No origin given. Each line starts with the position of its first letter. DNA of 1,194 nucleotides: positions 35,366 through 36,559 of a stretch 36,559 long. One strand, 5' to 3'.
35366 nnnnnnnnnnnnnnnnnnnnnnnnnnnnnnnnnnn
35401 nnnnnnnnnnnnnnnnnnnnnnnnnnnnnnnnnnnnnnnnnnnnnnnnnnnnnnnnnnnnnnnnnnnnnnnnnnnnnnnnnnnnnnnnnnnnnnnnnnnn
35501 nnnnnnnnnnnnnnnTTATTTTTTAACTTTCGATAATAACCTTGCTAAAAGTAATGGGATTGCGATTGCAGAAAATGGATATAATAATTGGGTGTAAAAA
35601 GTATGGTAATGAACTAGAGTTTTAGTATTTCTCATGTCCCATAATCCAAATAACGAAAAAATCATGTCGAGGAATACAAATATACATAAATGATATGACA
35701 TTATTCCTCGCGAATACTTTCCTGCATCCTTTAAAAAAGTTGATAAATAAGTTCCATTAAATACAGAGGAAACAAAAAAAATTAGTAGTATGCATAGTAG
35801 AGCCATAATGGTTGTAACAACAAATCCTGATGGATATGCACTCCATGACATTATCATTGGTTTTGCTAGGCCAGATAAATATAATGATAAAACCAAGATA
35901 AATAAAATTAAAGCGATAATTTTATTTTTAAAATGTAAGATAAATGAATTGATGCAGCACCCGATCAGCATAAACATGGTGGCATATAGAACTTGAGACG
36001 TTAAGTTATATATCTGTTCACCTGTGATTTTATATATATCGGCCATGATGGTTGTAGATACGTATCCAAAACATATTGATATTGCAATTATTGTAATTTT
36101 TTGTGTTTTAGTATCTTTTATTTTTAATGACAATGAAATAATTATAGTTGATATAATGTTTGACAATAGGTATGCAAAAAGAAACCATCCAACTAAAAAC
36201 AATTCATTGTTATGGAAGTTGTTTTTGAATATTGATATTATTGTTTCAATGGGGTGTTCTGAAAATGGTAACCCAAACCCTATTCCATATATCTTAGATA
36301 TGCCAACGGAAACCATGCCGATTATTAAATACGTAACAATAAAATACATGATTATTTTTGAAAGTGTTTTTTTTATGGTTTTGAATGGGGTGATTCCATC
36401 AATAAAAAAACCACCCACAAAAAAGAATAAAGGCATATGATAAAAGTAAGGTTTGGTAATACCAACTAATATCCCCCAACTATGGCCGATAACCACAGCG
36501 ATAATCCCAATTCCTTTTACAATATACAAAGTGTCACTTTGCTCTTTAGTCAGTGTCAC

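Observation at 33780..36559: Low-GC cassette: swapped tailspike receptor-binding domain plus convergent acyltransferase-3 gene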

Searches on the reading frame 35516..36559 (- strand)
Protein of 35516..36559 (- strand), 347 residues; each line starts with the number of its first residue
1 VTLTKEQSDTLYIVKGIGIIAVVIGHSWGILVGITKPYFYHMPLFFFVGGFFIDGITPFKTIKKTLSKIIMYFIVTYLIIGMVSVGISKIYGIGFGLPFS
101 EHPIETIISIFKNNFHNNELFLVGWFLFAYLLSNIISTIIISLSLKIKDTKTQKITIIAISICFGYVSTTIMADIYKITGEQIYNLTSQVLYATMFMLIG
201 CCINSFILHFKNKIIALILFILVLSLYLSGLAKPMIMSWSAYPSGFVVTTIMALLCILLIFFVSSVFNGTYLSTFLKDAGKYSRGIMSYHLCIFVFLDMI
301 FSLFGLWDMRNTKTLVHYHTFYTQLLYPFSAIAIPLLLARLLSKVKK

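Call 5: search_protein_families(library=pfam, proteins=[window:35516-36559:-], max_evalue=0.01)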
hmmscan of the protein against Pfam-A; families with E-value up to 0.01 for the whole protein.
window:35516-36559:- (347 aa): 1 family
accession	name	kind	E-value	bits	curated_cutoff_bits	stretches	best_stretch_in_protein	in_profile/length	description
PF01757.29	Acyl_transf_3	-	4.9e-12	46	31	1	13-339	6-325/326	Acyltransferase domain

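Call 9: search_dna_similar(query=window:35516-36559:-, collection=phages, mode=protein, max_rows=40)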
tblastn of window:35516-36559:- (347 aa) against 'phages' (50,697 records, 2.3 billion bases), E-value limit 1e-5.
No match.

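Call 13: search_protein_families(library=phrogs, proteins=[window:35516-36559:-], max_evalue=0.00001)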
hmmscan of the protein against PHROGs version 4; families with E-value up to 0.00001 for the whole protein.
window:35516-36559:- (347 aa): 0 families

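Call 15: find_homologous_proteins(query=window:35516-36559:-)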
Query window:35516-36559:- (347 aa): 79 proteins with E <= 0.001 among 6833 candidates.
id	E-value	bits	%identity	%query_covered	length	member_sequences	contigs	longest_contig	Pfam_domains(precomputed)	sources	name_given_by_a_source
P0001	3.2e-217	739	100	100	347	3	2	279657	PF01757.29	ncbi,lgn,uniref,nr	ncbi:acyltransferase family protein [Escherichia albertii]|uniref:acyltransferase family protein n=1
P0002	2.2e-129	450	62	100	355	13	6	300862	PF01757.29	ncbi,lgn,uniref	ncbi:TPA: acyltransferase family protein [Escherichia coli]|uniref:acyltransferase family protein n=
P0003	2.9e-88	315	47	100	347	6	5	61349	PF01757.29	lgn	-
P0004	1.3e-70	257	41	99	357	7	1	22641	PF01757.29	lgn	-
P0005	4.0e-68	249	40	97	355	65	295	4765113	PF01757.29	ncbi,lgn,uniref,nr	ncbi:acyltransferase family protein [Salmonella enterica]|uniref:Acyltransferase family protein n=3 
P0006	6.6e-62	228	40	99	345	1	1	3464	PF01757.29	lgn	-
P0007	1.1e-58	218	38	97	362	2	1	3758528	PF01757.29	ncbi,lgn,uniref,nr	ncbi:acyltransferase family protein [Candidatus Pantoea soli]|uniref:Acyltransferase 3 domain-contai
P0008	2.0e-57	214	36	100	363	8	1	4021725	PF01757.29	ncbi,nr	ncbi:UNVERIFIED_ORG: fucose 4-O-acetylase-like acetyltransferase [Pantoea brenneri]|nr:fucose 4-O-ac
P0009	1.4e-54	204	38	99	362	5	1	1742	PF01757.29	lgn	-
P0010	1.1e-52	198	38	92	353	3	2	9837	PF01757.29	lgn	-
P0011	2.8e-52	197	35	96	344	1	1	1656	PF01757.29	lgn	-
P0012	4.4e-52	196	38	98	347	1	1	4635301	PF01757.29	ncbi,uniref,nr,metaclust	ncbi:acyltransferase family protein [Xenorhabdus bovienii]|uniref:Putative acyltransferase n=1 Tax=X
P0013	1.8e-51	194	37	99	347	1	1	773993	PF01757.29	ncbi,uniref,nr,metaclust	ncbi:acyltransferase family protein [Citrobacter freundii]|uniref:acyltransferase family protein n=1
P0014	2.6e-51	194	37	99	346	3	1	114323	PF01757.29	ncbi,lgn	ncbi:TPA: acyltransferase family protein [Citrobacter freundii]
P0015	5.9e-51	192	37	99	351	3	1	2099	PF01757.29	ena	-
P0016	5.3e-50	189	34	96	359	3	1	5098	PF01757.29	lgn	-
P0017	5.8e-50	189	36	99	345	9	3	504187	PF01757.29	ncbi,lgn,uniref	ncbi:acyltransferase family protein [Proteus mirabilis]|uniref:acyltransferase family protein n=1 Ta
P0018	1.0e-49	188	38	98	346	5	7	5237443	PF01757.29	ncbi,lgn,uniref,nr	ncbi:TPA: hypothetical protein P7Y94_001704 [Citrobacter freundii]|uniref:acyltransferase family pro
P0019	2.5e-49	187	33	99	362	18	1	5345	PF01757.29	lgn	-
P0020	2.6e-49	187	36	96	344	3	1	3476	PF01757.29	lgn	-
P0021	3.2e-49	187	32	99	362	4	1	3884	PF01757.29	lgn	-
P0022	1.0e-48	185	33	100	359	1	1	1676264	PF01757.29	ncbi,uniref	ncbi:acyltransferase family protein [Paenalcaligenes sp. Me131]|uniref:acyltransferase family protei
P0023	1.2e-48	185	36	94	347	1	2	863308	PF01757.29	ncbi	ncbi:acyltransferase family protein [Enterobacteriaceae bacterium C34A]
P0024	4.0e-48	183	36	99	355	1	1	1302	PF01757.29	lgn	-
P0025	4.8e-48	183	33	96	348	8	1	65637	PF01757.29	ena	-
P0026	5.4e-48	183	32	100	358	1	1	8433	PF01757.29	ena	-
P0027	1.8e-47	181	34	98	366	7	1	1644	PF01757.29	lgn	-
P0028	2.0e-47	181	36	99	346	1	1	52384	PF01757.29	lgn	-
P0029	3.3e-47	180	33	99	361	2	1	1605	PF01757.29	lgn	-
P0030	5.1e-47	179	32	96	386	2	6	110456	PF01757.29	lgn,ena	-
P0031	9.7e-47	179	34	99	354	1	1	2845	PF01757.29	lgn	-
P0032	2.5e-46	177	37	99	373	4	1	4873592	PF01757.29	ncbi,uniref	ncbi:acyltransferase family protein [Hafnia alvei]|uniref:acyltransferase family protein n=1 Tax=Haf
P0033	1.8e-45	174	32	99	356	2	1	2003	PF01757.29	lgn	-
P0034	1.9e-45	174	32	95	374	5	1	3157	PF01757.29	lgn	-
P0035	2.2e-45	174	36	99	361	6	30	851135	PF01757.29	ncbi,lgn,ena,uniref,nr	ncbi:MAG: acyltransferase family protein [Hafnia alvei]|uniref:acyltransferase family protein n=1 Ta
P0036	2.0e-44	171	32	98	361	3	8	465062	PF01757.29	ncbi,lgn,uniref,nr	ncbi:acyltransferase family protein [Escherichia coli]|uniref:acyltransferase family protein n=1 Tax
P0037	7.3e-44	169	33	97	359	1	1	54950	PF01757.29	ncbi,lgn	ncbi:Acyltransferase family protein [compost metagenome]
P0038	1.3e-43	168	35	100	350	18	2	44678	PF01757.29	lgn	-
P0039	7.3e-43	166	35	99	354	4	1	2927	PF01757.29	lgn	-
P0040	4.1e-42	163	37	99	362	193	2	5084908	PF01757.29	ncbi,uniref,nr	ncbi:acyltransferase family protein [Citrobacter freundii]|uniref:acyltransferase family protein n=2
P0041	4.2e-42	163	32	97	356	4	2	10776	PF01757.29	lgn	-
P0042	4.9e-42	163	34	99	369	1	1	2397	PF01757.29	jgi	-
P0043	5.0e-42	163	33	100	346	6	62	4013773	PF01757.29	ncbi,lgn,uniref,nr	ncbi:acyltransferase family protein [Providencia alcalifaciens]|uniref:acyltransferase family protei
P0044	6.0e-42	163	36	99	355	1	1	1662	PF01757.29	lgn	-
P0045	8.4e-42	162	35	98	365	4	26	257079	PF01757.29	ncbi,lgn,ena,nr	ncbi:TPA: acyltransferase family protein [Enterobacter hormaechei subsp. steigerwaltii]|nr:acyltrans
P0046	1.9e-41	161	31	98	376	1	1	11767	PF01757.29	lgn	-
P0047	4.1e-41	160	36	94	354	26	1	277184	PF01757.29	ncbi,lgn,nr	ncbi:TPA: acyltransferase family protein [Morganella morganii subsp. morganii]|nr:acyltransferase fa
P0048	4.2e-41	160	35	99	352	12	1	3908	PF01757.29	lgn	-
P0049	2.5e-40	157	34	97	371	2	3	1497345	PF01757.29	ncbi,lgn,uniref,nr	ncbi:acyltransferase family protein [Citrobacter sp. Cf116]|uniref:acyltransferase family protein n=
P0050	3.8e-40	157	34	94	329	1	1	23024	PF01757.29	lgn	-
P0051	8.0e-40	156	34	98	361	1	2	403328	PF01757.29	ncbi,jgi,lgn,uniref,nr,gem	ncbi:acyltransferase family protein [Enterobacter sp.]|uniref:acyltransferase family protein n=1 Tax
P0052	1.8e-39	155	34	99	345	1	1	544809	PF01757.29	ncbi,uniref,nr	ncbi:acyltransferase family protein [Morganella morganii subsp. morganii]|uniref:acyltransferase fam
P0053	2.0e-39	154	34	99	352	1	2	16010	PF01757.29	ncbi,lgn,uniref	ncbi:MAG: acyltransferase family protein [Kluyvera sp.]|uniref:acyltransferase family protein n=1 Ta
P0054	3.2e-38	151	31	99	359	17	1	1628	PF01757.29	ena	-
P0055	6.5e-38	150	34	97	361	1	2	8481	PF01757.29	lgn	-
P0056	1.3e-37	148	33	89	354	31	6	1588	PF01757.29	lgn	-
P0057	1.6e-37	148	31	96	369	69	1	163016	PF01757.29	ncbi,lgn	ncbi:acyltransferase family protein [Escherichia coli]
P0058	1.9e-37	148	37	90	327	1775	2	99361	PF01757.29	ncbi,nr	ncbi:acyltransferase, partial [Salmonella enterica]|nr:acyltransferase family protein [Salmonella en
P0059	4.1e-37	147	33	99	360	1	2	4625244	PF01757.29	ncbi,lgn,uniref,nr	ncbi:acyltransferase family protein [Enterobacter hormaechei]|uniref:acyltransferase family protein 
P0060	6.5e-37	146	35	88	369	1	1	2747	PF01757.29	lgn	-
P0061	7.8e-37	146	32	86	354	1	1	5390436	PF01757.29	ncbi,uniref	ncbi:acyltransferase family protein [Photorhabdus akhurstii]|uniref:acyltransferase family protein n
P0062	8.1e-37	146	33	98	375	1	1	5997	PF01757.29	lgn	-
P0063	8.8e-37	146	31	99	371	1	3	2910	PF01757.29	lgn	-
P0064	1.3e-36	145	32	97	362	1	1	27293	PF01757.29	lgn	-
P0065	4.1e-36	144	31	93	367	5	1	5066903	PF01757.29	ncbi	ncbi:acyltransferase family protein [Kosakonia sacchari]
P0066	9.6e-36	142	33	87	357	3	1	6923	PF01757.29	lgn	-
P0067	2.0e-35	141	31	95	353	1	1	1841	PF01757.29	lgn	-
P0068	5.0e-34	137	31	100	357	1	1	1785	PF01757.29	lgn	-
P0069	2.1e-33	135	34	94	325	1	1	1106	PF01757.29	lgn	-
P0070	2.1e-33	135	32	98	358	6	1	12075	PF01757.29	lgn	-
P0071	6.6e-32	130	34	76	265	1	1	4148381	PF01757.29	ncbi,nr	nr:acyltransferase family protein [Pantoea sp. 201603H]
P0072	7.4e-31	126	35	86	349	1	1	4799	PF01757.29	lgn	-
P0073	4.6e-29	120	32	98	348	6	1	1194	PF01757.29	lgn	-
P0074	1.6e-27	115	30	86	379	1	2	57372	PF01757.29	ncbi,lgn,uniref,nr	ncbi:acyltransferase family protein [Azospirillum picis]|uniref:Fucose 4-O-acetylase-like acetyltran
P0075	3.9e-11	61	23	95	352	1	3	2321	PF01757.29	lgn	-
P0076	1.9e-10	59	26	86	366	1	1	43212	PF01757.29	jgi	jgi:fucose 4-O-acetylase-like acetyltransferase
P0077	4.2e-5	42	48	25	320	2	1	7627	PF01757.29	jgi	-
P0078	7.5e-5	41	26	84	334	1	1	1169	PF01757.29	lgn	-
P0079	8.8e-4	37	34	21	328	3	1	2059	PF01757.29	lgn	-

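Call 24: find_encoding_contigs(protein=P0002, flank=8000, max_places=4)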
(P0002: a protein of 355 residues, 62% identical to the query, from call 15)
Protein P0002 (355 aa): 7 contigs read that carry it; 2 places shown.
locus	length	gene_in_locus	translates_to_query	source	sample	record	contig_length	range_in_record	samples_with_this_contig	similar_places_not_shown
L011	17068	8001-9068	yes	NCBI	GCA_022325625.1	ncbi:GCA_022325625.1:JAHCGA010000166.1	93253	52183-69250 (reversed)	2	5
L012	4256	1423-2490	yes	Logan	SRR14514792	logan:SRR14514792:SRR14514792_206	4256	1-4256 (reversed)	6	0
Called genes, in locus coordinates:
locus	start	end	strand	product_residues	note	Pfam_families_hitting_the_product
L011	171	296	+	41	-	-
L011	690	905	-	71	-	PF04606:Ogr_Delta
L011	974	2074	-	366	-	PF05954:Phage_GPD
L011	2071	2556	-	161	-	PF06995:Phage_P2_GpU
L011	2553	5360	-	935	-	PF10145:PhageMin_Tail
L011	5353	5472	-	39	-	PF06528:Phage_P2_GpE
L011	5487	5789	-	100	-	PF10109:Phage_TAC_7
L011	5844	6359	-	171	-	PF04985:Phage_tube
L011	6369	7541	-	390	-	PF22671:Gp18_domIII_N, PF04984:Phage_sheath_1, PF17482:Phage_sheath_1C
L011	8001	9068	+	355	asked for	PF01757:Acyl_transf_3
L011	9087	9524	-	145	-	PF02413:Caudo_TAP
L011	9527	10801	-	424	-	PF12571:Phage_tail_fib, PF21882:Gp53-like_C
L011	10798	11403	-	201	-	PF09684:Tail_P2_I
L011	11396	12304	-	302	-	PF26776:Baseplate_J_N, PF26078:Baseplate_J_M, PF26079:Baseplate_J_C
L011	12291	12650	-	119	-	PF04965:GPW_gp25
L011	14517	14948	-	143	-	PF06891:P2_Phage_GpR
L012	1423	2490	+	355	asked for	PF01757:Acyl_transf_3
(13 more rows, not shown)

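Call 25: find_encoding_contigs(protein=P0005, flank=8000, max_places=4)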
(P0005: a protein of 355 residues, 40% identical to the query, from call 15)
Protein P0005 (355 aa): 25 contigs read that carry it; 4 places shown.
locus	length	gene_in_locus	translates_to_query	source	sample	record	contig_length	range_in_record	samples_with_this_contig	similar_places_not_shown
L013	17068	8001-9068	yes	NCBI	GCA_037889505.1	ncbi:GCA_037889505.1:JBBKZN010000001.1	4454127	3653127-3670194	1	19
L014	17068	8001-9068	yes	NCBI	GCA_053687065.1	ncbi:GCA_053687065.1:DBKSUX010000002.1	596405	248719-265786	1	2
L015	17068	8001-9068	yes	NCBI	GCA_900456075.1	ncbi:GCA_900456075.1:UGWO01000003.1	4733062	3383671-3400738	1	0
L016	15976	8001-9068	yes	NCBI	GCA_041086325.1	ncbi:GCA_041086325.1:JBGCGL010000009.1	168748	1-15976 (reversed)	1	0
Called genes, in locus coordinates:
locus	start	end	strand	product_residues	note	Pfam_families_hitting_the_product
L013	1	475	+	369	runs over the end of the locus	PF03476:MOSC_N, PF03473:MOSC, PF00111:Fer2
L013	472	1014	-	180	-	PF21083:ZapC_N, PF07126:ZapC_C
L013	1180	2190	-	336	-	PF01180:DHO_dh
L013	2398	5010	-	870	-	PF17900:Peptidase_M1_N, PF01433:Peptidase_M1, PF11940:DUF3458, PF17432:DUF3458_C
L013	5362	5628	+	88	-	PF06183:DinI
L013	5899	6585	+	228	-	PF22192:GtgE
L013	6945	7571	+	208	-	PF02586:SRAP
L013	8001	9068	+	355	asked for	PF01757:Acyl_transf_3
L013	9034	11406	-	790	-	PF09008:Head_binding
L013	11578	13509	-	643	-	PF26808:Phage_P22_gp16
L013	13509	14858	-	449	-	PF16928:Inj_translocase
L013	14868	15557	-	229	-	PF25688:P22_gp7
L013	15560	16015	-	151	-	PF11039:DUF2824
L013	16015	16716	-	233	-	-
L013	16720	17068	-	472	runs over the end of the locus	PF11134:Phage_stabilise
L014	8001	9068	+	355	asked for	PF01757:Acyl_transf_3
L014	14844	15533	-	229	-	PF25688:P22_gp7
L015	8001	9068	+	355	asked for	PF01757:Acyl_transf_3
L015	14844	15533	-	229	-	PF25688:P22_gp7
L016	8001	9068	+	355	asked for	PF01757:Acyl_transf_3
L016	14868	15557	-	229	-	PF25688:P22_gp7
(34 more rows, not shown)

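Call 27: find_encoding_contigs(protein=P0003, flank=8000, max_places=4)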
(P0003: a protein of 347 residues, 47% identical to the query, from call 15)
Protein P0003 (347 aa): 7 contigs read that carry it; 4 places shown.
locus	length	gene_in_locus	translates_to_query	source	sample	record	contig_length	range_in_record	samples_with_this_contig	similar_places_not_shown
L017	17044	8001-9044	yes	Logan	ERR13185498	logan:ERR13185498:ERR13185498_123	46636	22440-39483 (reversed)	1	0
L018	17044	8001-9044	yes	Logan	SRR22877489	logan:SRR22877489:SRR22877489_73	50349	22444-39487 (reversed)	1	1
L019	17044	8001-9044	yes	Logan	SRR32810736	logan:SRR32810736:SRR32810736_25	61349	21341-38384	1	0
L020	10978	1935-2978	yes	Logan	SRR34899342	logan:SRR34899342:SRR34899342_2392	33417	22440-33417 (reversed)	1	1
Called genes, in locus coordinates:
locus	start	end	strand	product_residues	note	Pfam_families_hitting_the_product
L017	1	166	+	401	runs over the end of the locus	PF12704:MacB_PCD, PF02687:FtsX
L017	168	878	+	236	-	PF02463:SMC_N (faint), PF00005:ABC_tran, PF13304:AAA_21 (faint)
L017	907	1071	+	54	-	-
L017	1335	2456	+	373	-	PF04851:ResIII (weak), PF18766:SWI2_SNF2, PF22679:T1R_D3-like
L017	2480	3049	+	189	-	-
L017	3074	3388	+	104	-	-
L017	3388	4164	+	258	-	PF01863:YgjP-like, PF08325:WLM (faint)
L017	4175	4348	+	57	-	-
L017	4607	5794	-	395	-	PF13356:Arm-DNA-bind_3, PF22022:Phage_int_M, PF00589:Phage_integrase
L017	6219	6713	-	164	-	-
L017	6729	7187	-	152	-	-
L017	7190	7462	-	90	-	PF05449:Phage_holin_3_7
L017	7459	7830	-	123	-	PF16931:Phage_holin_8 (weak)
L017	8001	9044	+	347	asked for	PF01757:Acyl_transf_3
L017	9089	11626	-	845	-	PF27114:Phage_tail_beta, PF12708:Pect-lyase_RHGA_epim (weak)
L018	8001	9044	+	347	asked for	PF01757:Acyl_transf_3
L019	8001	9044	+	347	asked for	PF01757:Acyl_transf_3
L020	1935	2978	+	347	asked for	PF01757:Acyl_transf_3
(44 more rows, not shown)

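Call 43: find_related_loci(query=A2, collection=genome_contigs, flank=7000)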
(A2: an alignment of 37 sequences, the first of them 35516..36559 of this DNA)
Query A2 (347 aa) in genome_contigs; peptide patterns used: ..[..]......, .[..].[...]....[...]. (x = any residue, [..] = any of these).
600 stretches matched a pattern (row limit reached: there are more); 180 encode a relative of the query (tblastn E <= 1e-3); the best 80 are kept; 80 distinct loci.
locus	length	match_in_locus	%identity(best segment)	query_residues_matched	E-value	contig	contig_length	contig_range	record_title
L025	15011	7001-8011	35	3-346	2e-51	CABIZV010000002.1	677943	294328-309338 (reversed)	Enterobacteriaceae bacterium isolate MGYG-HGUT-00110 genome assembly, contig: .20298_3_19.2, whole genome shotgun sequen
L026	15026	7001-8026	27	2-347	2e-37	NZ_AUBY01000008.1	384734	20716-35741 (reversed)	Aliagarivorans marinus DSM 23064 G461DRAFT_scaffold00004.4_C, whole genome shotgun sequence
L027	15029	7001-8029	28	7-347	7e-30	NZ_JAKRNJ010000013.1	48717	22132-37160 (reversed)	Microvirga sp. ACRRW NODE_13_length_48717_cov_19.889353_pilon, whole genome shotgun sequence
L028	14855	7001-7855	33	13-303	1e-35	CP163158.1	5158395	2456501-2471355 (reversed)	Citrobacter murliniae strain 24249 chromosome, complete genome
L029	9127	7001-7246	43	2-80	2e-9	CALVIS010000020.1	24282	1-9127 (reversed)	MAG: uncultured Bacilli bacterium isolate BRZ_FH__bin24 genome assembly, contig: BRZ_FH__NODE_2093_length_24282_cov_17.6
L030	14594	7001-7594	25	4-216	1e-8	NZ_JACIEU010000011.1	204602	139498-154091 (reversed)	Sphingobium scionense strain DSM 19371 Ga0373320_011, whole genome shotgun sequence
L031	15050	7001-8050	23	2-336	1e-8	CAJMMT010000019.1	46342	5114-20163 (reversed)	TPA_asm: uncultured bacterium isolate ERR1190883-bin.3 genome assembly, contig: NODE_971_length_46342_cov_10.169313, who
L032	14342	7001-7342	35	3-111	4e-8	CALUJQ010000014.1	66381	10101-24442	MAG: uncultured Barnesiella sp. isolate BRZ_CG__bin66 genome assembly, contig: BRZ_CG__NODE_705_length_66381_cov_6.63344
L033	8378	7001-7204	43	1-70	5e-8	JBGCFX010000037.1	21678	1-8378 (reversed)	MAG: Polaribacter sp. isolate SGMAG-111 contig37, whole genome shotgun sequence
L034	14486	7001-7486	30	1-148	5e-8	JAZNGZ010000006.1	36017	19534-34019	MAG: Muribaculaceae bacterium isolate T1900044698_TS20190164.MAGScoT_cleanbin_000002 SGB_1787_k141_2310779, whole genome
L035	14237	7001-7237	43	1-82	5e-8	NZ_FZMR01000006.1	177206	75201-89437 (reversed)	Helicobacter cetorum isolate 138563_8, whole genome shotgun sequence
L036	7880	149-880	27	3-231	7e-8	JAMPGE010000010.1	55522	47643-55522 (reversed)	MAG: Muribaculum sp. isolate NALB_7863_13 Scaffold_#10__SCF_010___55522_bp, whole genome shotgun sequence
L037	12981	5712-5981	31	5-90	9e-8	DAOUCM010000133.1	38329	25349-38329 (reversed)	MAG TPA_asm: Anaerolineales bacterium isolate H81_821 90120, whole genome shotgun sequence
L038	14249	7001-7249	42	1-80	1e-7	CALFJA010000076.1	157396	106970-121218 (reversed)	MAG TPA_asm: uncultured Prevotellaceae bacterium isolate ERR1278104_bin.57_CONCOCT_v1.1_MAG genome assembly, contig: ERZ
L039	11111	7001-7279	32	2-90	1e-7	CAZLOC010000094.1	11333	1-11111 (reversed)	MAG TPA_asm: uncultured Anaerolineaceae bacterium isolate binchicken_co234_131 genome assembly, contig: NODE_4130_length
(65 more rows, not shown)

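Call 44: find_related_loci(query=A2, collection=viral_contigs, flank=6000)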
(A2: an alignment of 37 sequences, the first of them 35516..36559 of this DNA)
Query A2 (347 aa) in viral_contigs; peptide patterns used: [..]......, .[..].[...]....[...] (x = any residue, [..] = any of these).
204 stretches matched a pattern; 62 encode a relative of the query (tblastn E <= 1e-3); 62 distinct loci.
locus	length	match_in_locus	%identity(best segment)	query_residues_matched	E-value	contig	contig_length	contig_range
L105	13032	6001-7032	61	3-346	9e-124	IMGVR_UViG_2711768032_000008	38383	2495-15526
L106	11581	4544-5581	47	1-346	1e-93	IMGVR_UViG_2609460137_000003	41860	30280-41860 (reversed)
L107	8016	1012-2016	40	1-335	3e-75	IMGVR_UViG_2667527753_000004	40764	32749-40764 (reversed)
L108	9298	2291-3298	40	1-347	2e-68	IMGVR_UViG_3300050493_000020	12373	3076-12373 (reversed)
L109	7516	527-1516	40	6-346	1e-64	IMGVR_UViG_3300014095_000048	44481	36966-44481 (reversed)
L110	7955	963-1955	41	6-347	5e-63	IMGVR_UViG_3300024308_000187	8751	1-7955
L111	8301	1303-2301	41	3-346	1e-59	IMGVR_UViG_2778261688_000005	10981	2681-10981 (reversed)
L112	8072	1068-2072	36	3-341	2e-57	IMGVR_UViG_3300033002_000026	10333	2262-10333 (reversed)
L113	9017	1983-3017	37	4-346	9e-57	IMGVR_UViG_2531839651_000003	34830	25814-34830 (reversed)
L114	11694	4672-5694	36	4-347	6e-54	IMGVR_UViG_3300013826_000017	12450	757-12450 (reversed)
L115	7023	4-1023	38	8-346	4e-51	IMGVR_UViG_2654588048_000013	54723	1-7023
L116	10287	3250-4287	32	3-347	3e-49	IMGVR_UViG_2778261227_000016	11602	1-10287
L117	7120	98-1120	35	4-347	9e-49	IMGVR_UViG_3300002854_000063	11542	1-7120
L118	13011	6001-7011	32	3-346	9e-48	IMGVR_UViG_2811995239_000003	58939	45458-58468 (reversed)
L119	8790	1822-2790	36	1-327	7e-47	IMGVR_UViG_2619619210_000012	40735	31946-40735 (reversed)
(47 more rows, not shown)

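Call 50: search_protein_families(library=pfam, alignment_id=A3, max_evalue=0.001)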
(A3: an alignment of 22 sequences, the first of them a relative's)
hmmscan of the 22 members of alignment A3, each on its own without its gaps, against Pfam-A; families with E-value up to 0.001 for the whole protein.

A. member 1, L106:5632-8172:- (846 aa): 2 families
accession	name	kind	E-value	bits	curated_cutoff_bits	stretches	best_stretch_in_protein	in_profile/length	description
PF13229.12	Beta_helix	-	1.6e-06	28.2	25.9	1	343-525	7-148/158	Right handed beta helix region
PF03906.20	Phage_T7_tail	-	0.00023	21.3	25.2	0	8-164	7-152/157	Phage T7 tail fibre protein, N-terminal domain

B. families by the number of members that match (of 22 scanned): 13 families
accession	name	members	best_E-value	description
PF18668.6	Tail_spike_N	7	1.7e-29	Tail spike TSP1/Gp66 receptor binding N-terminal domain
PF13229.12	Beta_helix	6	1e-18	Right handed beta helix region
PF09008.15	Head_binding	2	1.7e-67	Head binding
PF12571.13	Phage_tail_fib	2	5.3e-63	Phage tail-collar fibre protein, N-terminal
PF05048.19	NosD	2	3.9e-13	Periplasmic copper-binding protein (NosD)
PF13884.11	Peptidase_S74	2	4.6e-11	Chaperone of endosialidase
PF12708.12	Pect-lyase_RHGA_epim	2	6.4e-06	Rhamnogalacturonase A/epimerase, pectate lyase-like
PF03906.20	Phage_T7_tail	2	8.5e-06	Phage T7 tail fibre protein, N-terminal domain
PF25692.1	Phage_depo_C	2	0.00071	Phage depolymerase C-terminal beta sandwich domain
PF02413.22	Caudo_TAP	1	9.4e-26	Caudovirales tail fibre assembly protein, lambda gpK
PF21882.2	Gp53-like_C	1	3.9e-14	Putative tail fiber protein gp53-like, C-terminal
PF12218.14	End_N_terminal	1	9.3e-06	N terminal extension of bacteriophage endosialidase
PF08480.16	Disaggr_assoc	1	9.4e-05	Disaggregatase related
